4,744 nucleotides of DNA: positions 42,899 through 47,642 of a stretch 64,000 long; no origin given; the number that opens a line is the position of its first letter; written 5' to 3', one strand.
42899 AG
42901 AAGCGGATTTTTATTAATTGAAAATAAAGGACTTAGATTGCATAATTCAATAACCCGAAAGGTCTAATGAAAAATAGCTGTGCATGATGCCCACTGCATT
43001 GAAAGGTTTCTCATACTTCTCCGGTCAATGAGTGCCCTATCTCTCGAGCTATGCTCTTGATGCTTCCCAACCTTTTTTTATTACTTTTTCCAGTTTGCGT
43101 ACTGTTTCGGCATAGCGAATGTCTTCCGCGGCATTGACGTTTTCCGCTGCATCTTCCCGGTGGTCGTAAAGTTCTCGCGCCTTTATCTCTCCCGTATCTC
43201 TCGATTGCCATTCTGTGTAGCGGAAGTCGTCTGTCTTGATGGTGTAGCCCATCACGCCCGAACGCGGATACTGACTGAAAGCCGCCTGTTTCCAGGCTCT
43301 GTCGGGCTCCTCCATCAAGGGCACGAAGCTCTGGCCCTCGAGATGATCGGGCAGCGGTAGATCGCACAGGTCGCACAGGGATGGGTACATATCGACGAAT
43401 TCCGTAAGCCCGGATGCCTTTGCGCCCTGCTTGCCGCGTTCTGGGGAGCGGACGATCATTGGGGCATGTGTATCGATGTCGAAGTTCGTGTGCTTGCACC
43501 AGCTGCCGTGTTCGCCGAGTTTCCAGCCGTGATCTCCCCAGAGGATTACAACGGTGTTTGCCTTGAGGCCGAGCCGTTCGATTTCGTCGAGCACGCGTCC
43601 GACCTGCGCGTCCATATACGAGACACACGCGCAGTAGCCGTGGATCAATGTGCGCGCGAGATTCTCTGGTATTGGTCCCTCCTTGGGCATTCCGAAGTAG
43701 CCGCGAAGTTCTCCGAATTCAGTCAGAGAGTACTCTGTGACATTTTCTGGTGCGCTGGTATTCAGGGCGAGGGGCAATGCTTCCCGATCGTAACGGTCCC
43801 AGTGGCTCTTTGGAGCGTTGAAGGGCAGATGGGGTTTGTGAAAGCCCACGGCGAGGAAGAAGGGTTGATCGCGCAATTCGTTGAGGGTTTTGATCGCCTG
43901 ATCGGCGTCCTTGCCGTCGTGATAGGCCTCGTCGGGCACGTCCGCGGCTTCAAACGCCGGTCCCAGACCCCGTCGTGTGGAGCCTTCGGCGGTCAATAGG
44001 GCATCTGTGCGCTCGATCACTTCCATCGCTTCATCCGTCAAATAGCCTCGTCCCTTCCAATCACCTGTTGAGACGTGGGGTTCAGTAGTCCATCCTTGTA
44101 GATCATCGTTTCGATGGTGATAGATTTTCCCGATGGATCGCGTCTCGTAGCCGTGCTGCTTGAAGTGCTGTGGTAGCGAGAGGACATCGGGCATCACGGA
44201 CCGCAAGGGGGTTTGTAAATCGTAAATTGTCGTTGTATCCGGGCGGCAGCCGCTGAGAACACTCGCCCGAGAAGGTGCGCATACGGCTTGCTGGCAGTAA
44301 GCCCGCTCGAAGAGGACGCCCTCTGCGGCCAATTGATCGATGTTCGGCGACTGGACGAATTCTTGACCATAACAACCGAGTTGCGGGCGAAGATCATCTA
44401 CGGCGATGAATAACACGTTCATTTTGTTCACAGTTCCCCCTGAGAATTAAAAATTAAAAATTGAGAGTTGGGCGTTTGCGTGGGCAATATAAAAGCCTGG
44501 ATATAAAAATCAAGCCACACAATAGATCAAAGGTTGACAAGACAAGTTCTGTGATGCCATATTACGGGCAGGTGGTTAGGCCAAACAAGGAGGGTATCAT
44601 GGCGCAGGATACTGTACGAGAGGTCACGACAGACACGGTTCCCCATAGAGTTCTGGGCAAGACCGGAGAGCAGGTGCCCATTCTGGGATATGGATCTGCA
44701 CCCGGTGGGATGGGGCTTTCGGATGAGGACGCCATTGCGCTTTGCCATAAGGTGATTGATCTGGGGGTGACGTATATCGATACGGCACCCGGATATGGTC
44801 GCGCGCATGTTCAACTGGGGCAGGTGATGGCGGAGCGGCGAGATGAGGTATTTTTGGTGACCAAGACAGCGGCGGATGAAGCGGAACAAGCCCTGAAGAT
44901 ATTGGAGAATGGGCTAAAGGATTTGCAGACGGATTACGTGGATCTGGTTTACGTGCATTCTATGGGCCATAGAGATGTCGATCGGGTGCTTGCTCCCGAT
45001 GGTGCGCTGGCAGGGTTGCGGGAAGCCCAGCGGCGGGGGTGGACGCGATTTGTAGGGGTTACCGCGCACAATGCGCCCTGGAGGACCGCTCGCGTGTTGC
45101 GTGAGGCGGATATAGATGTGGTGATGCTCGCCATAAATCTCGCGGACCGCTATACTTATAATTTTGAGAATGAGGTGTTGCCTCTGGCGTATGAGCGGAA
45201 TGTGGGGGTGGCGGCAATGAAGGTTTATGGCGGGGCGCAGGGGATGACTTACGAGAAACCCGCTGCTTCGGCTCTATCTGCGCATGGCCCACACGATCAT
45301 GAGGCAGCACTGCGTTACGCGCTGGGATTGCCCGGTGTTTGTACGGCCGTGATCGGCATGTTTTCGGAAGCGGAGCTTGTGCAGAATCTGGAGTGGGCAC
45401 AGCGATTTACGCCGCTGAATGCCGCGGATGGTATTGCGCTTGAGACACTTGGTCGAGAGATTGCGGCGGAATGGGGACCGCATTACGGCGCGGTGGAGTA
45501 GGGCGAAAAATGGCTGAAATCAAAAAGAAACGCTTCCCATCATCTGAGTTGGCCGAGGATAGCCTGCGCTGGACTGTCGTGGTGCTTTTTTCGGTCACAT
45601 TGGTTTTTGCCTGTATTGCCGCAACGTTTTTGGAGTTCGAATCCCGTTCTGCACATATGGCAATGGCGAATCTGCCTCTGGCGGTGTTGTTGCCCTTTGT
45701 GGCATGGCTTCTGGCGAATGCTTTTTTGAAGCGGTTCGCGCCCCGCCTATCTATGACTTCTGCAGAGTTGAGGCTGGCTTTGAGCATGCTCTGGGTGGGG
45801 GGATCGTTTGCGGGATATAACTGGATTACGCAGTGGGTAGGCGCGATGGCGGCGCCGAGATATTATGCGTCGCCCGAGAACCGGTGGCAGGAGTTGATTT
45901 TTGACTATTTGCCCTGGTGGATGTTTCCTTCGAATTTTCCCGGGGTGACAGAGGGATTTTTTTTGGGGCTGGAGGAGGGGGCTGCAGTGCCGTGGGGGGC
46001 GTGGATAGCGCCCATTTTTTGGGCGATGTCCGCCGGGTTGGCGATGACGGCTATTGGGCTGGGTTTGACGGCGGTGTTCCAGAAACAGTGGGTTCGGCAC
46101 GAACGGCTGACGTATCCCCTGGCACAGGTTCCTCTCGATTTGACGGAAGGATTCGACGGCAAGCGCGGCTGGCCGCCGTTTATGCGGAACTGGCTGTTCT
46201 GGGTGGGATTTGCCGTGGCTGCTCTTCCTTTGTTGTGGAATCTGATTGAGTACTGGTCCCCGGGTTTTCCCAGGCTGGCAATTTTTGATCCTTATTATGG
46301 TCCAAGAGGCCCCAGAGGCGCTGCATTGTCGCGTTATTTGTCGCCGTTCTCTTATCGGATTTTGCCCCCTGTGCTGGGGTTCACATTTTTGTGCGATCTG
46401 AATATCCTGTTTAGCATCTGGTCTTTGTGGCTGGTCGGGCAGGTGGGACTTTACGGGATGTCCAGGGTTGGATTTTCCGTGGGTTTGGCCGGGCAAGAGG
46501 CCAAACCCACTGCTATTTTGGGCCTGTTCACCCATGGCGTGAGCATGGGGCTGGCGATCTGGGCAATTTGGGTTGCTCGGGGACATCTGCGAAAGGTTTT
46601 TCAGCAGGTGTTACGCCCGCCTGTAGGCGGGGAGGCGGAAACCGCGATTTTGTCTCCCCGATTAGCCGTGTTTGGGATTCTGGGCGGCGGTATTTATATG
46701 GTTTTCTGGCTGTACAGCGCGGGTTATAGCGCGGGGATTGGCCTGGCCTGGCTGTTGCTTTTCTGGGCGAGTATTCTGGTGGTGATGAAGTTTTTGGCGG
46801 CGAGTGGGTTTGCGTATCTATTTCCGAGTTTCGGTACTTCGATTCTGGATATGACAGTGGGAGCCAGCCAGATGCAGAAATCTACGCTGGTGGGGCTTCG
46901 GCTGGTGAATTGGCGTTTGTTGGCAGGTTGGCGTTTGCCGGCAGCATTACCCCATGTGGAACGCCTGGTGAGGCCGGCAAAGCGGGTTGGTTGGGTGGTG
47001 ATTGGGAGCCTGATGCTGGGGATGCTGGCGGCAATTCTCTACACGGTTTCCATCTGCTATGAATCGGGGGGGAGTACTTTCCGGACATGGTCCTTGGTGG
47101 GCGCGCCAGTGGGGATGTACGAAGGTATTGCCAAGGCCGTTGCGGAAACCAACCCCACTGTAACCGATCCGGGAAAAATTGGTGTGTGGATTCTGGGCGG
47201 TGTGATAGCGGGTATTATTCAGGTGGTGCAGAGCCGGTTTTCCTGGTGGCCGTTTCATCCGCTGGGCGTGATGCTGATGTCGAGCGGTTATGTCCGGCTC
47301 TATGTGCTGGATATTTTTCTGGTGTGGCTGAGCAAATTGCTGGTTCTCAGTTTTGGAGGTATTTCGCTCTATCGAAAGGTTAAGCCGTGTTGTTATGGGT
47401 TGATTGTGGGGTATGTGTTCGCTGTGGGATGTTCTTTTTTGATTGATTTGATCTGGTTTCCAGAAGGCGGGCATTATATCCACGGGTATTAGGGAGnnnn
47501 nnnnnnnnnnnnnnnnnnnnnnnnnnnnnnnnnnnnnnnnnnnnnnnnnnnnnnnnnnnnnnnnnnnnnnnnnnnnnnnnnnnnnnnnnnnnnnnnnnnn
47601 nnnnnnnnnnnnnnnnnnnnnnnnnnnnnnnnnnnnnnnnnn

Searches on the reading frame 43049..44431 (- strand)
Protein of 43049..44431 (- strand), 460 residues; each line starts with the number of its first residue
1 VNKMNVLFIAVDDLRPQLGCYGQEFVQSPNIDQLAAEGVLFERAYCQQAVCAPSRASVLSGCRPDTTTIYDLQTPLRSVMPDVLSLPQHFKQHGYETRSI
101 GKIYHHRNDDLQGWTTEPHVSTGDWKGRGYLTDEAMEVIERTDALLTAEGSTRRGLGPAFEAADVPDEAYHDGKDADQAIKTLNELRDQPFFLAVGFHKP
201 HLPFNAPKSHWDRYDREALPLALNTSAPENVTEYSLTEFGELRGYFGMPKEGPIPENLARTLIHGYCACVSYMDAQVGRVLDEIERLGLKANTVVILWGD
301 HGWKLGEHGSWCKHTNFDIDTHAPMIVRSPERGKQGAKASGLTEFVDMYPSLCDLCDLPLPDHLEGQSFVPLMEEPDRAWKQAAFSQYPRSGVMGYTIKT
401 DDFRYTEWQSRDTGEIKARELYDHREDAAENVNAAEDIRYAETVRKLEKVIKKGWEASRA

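Call 28: search_protein_families(library=pfam, proteins=[window:43049-44431:-], max_evalue=0.0001)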
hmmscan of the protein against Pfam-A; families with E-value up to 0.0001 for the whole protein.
window:43049-44431:- (460 aa): 3 families
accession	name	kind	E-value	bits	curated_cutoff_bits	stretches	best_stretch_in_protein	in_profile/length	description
PF00884.28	Sulfatase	-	3.9e-45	154.9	25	1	5-357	2-300/301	Sulfatase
PF16347.10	SGSH_C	-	1.1e-16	61.8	29.3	1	306-452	1-149/154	N-sulphoglucosamine sulphohydrolase, C-terminal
PF01663.27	Phosphodiest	-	2.6e-06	27.7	23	1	6-304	1-222/342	Type I phosphodiesterase / nucleotide pyrophosphatase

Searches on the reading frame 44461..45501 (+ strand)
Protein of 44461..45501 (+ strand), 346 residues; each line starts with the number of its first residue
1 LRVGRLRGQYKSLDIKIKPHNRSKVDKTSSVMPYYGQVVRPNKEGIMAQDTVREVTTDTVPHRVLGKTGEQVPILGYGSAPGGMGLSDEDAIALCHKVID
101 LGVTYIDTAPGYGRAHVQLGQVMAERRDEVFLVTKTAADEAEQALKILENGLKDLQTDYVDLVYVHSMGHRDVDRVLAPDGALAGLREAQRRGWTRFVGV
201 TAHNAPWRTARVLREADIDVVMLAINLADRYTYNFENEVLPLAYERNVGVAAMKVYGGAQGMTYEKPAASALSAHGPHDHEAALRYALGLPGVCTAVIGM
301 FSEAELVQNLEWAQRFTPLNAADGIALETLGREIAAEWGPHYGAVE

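Call 45: search_protein_families(library=pfam, proteins=[window:44461-45501:+], max_evalue=0.0001)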
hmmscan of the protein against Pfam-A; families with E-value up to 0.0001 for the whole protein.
window:44461-45501:+ (346 aa): 1 family
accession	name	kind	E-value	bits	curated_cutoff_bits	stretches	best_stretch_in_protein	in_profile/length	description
PF00248.27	Aldo_ket_red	-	1.2e-29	103.8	24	1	77-313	4-274/291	Aldo/keto reductase family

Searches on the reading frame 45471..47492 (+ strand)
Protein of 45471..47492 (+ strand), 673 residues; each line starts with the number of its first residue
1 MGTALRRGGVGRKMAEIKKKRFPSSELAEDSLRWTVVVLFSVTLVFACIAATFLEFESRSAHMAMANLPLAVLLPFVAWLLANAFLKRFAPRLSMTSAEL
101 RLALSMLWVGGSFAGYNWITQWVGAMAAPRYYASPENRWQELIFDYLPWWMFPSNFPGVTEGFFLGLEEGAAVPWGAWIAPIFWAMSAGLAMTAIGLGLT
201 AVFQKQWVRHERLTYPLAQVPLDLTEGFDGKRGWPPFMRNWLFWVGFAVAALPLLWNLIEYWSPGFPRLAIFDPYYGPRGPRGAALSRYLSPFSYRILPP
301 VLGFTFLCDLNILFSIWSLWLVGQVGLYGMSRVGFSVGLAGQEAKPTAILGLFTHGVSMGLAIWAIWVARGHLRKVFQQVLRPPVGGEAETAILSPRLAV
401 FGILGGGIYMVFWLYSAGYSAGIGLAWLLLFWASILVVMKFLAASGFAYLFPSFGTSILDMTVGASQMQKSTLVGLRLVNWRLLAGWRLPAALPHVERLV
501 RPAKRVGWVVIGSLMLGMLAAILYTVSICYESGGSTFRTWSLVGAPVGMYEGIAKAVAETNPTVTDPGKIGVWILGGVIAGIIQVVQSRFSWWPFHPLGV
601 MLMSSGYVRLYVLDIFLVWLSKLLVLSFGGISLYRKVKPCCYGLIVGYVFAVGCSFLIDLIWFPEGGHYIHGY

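Call 28: search_protein_families(library=pfam, proteins=[window:45471-47492:+], max_evalue=0.0001)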
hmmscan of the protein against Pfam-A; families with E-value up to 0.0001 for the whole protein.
window:45471-47492:+ (673 aa): 2 families
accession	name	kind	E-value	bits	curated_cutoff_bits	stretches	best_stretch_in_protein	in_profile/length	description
PF20581.3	DUF6785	-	3.4e-75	253.9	25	1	33-533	1-498/498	Family of unknown function (DUF6785)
PF20580.3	DUF6784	-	3e-17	63.1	26.4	1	572-661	3-92/101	Domain of unknown function (DUF6784)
